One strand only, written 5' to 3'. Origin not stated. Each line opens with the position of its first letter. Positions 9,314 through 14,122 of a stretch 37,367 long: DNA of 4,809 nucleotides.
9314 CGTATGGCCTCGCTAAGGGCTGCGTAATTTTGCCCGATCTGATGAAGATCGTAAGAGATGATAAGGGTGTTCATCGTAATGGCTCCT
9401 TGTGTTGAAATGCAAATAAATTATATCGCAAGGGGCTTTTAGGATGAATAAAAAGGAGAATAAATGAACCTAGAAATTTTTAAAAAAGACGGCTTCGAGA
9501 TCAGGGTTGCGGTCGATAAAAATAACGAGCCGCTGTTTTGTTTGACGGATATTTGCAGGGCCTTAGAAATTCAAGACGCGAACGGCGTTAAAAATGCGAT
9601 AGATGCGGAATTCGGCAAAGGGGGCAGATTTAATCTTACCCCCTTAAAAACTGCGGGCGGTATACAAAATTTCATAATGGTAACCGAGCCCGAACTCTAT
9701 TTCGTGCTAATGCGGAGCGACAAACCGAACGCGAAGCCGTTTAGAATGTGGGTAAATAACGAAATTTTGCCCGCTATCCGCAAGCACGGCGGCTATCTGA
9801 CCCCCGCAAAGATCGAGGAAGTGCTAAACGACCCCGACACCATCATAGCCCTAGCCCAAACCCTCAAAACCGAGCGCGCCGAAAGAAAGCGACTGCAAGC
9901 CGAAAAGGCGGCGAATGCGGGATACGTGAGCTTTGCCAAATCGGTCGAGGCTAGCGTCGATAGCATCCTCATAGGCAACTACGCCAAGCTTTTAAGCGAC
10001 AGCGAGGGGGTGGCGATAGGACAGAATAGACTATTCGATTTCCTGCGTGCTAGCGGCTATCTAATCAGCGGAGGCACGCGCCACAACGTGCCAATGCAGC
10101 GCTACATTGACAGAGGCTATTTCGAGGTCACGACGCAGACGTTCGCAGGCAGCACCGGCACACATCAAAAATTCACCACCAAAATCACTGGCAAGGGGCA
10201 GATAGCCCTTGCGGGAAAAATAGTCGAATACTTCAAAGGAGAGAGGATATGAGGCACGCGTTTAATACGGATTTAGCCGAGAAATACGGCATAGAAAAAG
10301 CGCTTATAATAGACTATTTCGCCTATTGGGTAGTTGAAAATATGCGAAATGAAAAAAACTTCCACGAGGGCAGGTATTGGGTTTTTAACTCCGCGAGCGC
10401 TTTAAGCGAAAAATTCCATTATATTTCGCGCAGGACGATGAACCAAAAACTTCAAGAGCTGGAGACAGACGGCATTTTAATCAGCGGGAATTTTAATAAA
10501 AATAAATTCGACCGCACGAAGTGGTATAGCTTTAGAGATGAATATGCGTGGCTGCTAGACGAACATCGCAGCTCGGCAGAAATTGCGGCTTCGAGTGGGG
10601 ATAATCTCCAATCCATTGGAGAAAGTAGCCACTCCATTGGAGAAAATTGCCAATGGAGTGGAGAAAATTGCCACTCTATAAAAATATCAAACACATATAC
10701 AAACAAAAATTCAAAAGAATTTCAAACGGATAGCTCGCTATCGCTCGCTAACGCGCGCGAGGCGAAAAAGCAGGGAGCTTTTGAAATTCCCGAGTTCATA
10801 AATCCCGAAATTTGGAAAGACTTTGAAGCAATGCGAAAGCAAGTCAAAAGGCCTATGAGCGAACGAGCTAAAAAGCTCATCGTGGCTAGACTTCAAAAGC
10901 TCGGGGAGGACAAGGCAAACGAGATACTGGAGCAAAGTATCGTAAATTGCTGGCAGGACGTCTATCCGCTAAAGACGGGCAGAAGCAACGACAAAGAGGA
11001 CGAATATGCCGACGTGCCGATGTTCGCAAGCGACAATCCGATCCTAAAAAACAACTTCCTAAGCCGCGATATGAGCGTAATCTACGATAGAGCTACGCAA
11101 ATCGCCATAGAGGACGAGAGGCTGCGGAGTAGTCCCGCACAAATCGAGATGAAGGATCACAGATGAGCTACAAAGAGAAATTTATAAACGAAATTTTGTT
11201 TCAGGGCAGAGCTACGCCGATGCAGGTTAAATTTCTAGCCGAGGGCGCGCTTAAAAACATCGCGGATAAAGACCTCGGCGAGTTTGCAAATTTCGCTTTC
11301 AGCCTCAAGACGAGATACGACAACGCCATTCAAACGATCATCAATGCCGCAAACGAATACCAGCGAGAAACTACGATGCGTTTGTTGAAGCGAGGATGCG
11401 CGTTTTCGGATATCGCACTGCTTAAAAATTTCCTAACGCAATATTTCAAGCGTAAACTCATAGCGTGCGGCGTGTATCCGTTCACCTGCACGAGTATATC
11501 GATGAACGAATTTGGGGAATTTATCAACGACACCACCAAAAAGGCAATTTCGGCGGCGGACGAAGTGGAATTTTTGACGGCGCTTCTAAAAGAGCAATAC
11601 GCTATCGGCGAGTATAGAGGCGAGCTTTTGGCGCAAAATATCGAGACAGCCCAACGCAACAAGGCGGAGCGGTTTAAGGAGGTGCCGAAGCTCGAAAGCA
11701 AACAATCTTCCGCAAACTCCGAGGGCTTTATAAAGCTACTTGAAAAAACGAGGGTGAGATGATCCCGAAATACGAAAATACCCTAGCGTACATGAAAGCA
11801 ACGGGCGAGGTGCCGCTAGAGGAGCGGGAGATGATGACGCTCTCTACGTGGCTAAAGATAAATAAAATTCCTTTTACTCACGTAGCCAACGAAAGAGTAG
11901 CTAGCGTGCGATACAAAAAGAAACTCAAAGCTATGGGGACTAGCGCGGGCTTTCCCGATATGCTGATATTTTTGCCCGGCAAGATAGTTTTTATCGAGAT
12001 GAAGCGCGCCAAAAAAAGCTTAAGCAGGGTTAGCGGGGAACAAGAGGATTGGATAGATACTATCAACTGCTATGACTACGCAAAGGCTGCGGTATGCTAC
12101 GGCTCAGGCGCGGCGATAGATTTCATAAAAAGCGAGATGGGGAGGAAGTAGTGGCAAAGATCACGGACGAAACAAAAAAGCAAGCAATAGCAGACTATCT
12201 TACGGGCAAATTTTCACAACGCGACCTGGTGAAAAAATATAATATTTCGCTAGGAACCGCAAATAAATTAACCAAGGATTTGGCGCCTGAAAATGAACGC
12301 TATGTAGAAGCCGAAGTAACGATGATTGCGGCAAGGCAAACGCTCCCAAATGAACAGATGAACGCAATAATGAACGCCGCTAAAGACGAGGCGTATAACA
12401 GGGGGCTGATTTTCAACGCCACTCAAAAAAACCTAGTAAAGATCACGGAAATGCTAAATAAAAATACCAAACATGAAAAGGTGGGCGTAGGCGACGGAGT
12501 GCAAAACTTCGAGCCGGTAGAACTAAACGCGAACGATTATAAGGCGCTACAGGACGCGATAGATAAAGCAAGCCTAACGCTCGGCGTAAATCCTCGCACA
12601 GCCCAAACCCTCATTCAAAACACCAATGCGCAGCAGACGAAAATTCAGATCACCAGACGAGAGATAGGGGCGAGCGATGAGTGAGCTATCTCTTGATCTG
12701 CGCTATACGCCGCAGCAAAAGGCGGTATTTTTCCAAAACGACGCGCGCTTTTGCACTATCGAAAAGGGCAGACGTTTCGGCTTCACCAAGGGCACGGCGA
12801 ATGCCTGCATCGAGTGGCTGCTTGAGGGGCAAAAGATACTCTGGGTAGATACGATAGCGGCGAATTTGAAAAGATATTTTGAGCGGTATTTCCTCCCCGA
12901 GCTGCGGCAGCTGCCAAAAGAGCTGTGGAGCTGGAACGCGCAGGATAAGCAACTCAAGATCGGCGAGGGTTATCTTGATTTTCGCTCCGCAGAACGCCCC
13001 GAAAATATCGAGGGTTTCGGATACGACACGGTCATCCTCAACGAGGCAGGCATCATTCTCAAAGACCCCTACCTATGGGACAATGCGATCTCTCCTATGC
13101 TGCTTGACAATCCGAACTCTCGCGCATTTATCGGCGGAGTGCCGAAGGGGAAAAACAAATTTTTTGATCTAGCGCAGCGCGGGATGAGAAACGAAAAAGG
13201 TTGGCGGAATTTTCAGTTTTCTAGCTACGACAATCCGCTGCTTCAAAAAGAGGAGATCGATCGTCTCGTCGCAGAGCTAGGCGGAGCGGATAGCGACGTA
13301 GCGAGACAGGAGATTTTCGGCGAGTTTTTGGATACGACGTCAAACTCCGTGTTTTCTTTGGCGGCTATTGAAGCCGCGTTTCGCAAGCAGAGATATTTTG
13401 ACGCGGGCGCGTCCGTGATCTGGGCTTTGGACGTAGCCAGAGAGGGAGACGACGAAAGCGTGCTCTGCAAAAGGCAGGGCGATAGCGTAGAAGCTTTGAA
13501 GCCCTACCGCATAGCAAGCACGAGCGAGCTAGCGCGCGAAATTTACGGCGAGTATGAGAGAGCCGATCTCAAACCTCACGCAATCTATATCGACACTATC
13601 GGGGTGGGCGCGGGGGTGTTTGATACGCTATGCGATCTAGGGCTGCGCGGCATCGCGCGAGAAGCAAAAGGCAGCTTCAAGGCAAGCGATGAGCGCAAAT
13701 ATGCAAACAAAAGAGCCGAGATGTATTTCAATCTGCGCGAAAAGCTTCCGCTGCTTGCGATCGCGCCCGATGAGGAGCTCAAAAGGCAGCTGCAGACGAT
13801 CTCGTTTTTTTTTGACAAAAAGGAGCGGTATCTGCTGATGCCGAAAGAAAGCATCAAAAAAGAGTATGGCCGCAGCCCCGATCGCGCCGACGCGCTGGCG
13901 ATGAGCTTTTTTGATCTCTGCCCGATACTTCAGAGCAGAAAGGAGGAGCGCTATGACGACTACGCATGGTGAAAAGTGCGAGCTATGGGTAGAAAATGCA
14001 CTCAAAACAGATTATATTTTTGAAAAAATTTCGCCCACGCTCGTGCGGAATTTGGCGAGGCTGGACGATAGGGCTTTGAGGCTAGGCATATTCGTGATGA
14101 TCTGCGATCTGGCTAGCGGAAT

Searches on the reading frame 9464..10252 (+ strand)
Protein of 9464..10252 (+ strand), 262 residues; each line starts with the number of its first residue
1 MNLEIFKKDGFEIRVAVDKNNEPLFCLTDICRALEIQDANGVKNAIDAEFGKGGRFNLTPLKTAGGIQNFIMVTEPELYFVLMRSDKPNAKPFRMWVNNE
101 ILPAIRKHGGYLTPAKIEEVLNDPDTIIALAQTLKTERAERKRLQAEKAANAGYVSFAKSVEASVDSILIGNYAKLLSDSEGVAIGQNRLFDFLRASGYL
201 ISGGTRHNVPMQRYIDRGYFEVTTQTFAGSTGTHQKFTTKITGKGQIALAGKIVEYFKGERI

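Call 104: search_protein_families(library=pfam, proteins=[window:9464-10252:+], max_evalue=0.01)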
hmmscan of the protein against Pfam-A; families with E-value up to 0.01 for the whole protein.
window:9464-10252:+ (262 aa): 3 families
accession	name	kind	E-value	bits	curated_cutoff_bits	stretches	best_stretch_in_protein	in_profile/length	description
PF03374.19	ANT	-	6.1e-25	88.1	25.3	1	147-252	3-104/108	Phage antirepressor protein KilAC domain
PF02498.22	Bro-N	-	5.1e-19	69.1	25.6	1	12-103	1-96/96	BRO family, N-terminal domain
PF13654.12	AAA_32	-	0.0064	16.9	21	0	106-173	43-109/133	LonB-like, AAA domain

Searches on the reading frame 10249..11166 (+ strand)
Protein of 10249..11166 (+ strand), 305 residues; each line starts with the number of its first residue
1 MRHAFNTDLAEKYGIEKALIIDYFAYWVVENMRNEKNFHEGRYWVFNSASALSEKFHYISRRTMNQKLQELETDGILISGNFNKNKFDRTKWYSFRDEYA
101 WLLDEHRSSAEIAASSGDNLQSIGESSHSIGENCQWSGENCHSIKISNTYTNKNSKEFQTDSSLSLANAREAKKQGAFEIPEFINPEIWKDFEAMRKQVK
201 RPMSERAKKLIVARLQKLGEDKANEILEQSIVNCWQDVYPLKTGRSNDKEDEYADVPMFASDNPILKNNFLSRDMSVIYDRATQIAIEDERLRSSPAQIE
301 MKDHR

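Call 63: search_protein_families(library=phrogs, proteins=[window:10249-11166:+], max_evalue=0.00001)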
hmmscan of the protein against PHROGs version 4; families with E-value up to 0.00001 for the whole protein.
window:10249-11166:+ (305 aa): 5 families
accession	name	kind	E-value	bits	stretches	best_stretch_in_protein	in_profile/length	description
phrog_11233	-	DNA, RNA and nucleotide metabolism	2.5e-33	116.8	1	3-221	4-189/297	replication initiation protein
phrog_678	-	DNA, RNA and nucleotide metabolism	1.8e-26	94.6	1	29-271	80-326/346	replication initiation O-like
phrog_6493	-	DNA, RNA and nucleotide metabolism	8.8e-17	62.3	1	7-160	16-151/261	DnaD-like helicase loader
phrog_428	-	DNA, RNA and nucleotide metabolism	4.2e-10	40.4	1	14-197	102-254/455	replication initiation protein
phrog_18589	-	unknown function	4.5e-08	34.2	1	169-250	22-109/156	-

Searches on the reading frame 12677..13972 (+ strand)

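Call 63: search_protein_families(library=phrogs, proteins=[window:12677-13972:+], max_evalue=0.00001)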
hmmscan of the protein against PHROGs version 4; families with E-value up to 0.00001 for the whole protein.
window:12677-13972:+ (431 aa): 2 families
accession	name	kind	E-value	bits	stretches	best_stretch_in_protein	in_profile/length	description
phrog_2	-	head and packaging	3.1e-46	159.5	1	8-420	264-599/807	terminase large subunit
phrog_5902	-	unknown function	2.2e-08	34.8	1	172-289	213-328/359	-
